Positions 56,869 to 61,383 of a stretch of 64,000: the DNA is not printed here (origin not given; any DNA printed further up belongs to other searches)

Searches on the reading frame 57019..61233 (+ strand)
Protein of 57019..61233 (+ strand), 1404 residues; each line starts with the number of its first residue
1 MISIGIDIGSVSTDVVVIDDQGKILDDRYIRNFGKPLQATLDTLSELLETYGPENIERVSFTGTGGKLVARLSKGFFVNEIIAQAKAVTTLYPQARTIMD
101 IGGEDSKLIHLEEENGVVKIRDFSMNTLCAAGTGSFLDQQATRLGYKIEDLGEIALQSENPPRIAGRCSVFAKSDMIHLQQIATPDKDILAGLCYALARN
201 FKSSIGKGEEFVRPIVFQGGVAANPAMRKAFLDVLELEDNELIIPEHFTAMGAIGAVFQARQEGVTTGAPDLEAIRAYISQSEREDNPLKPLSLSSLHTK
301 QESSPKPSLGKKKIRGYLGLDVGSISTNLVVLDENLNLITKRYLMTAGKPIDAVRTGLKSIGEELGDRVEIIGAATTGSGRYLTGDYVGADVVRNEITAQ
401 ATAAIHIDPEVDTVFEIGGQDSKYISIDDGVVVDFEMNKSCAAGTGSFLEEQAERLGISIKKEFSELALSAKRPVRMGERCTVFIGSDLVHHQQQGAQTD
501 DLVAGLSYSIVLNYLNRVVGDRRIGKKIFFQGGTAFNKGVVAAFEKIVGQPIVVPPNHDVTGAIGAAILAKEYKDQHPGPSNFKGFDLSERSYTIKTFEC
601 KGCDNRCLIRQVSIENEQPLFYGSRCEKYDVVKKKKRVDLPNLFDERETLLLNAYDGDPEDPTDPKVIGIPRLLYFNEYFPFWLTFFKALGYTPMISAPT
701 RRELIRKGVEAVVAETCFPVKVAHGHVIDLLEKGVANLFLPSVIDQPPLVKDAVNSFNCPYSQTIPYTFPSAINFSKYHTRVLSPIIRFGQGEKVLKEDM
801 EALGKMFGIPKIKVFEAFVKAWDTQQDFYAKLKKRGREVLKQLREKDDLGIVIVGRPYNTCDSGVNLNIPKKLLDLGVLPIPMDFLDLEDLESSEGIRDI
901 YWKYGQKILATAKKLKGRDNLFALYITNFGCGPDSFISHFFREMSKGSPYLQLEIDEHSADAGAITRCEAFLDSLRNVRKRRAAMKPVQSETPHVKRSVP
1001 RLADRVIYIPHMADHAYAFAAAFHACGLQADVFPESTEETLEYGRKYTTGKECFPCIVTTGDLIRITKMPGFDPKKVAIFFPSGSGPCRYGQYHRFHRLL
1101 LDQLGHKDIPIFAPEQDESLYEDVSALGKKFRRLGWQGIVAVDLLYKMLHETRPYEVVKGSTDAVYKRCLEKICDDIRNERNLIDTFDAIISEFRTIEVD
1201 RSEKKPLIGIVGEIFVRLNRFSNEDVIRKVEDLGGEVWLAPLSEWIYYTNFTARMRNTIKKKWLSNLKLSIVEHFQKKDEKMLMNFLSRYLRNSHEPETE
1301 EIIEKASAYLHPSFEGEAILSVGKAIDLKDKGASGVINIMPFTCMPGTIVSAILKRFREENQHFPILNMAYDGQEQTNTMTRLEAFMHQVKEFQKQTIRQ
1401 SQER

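Call 3: search_protein_families(library=pfam, proteins=[window:57019-61233:+], max_evalue=0.01)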
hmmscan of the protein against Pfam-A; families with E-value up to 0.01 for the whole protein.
window:57019-61233:+ (1404 aa): 7 families
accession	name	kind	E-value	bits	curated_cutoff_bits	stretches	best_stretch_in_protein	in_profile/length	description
PF01869.26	BcrAD_BadFG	-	2e-83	280.5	31.5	2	318-570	1-271/271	BadF/BadG/BcrA/BcrD ATPase family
PF09989.15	DUF2229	-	6.2e-66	222.6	29.4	1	668-885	2-217/218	CoA enzyme activase uncharacterised domain (DUF2229)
PF06050.19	HGD-D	-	1.6e-06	28.4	28.4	0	1329-1387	280-339/342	2-hydroxyglutaryl-CoA dehydratase, D-component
PF05378.19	Hydant_A_N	-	7.9e-05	22.9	25.2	0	4-64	2-65/176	Hydantoinase/oxoprolinase N-terminal region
PF02782.22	FGGY_C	-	0.00027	21.2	27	0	525-570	150-194/198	FGGY family of carbohydrate kinases, C-terminal domain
PF01548.23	DEDD_Tnp_IS110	-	0.00049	20.4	29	1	4-47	1-44/155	Transposase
PF00480.26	ROK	-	0.0053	16.8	22.9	0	4-52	2-51/294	ROK family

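Call 69: search_protein_families(library=ncbifam, proteins=[window:57019-61233:+], max_evalue=0.00001)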
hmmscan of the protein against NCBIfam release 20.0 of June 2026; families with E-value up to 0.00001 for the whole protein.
window:57019-61233:+ (1404 aa): 6 families
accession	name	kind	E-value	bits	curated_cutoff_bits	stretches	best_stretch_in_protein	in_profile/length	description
TIGR00241.1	CoA_E_activ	domain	5.6e-97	324.1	125.4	2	318-569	3-248/248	acyl-CoA dehydratase activase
TIGR03286.1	methan_mark_15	hypoth_equivalog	6e-66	223.1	455.75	2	310-573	138-404/404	methanogenesis marker 15 protein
TIGR02259.1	benz_CoA_red_A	equivalog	1.1e-54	185.9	578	2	389-567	246-429/432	benzoyl-CoA reductase subunit A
TIGR03192.1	benz_CoA_bzdQ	equivalog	3.2e-39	135.2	380.2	2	2-256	33-282/293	benzoyl-CoA reductase, bzd-type, subunit Q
TIGR02261.1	benz_CoA_red_D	equivalog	1.8e-37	129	312.85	2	2-257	2-259/262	benzoyl-CoA reductase subunit D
NF009842.0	PRK13317.1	equivalog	4.4e-06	26.3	234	0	2-90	3-86/277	type II pantothenate kinase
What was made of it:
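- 57019..61233 (+): Neighbouring 1404-aa protein with two BcrAD_BadFG ATPase modules, DUF2229 and a weak HGD-D match. It is a recurrent neighbour whose link to the pump is unproven. Domains from calls 3 and 69.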
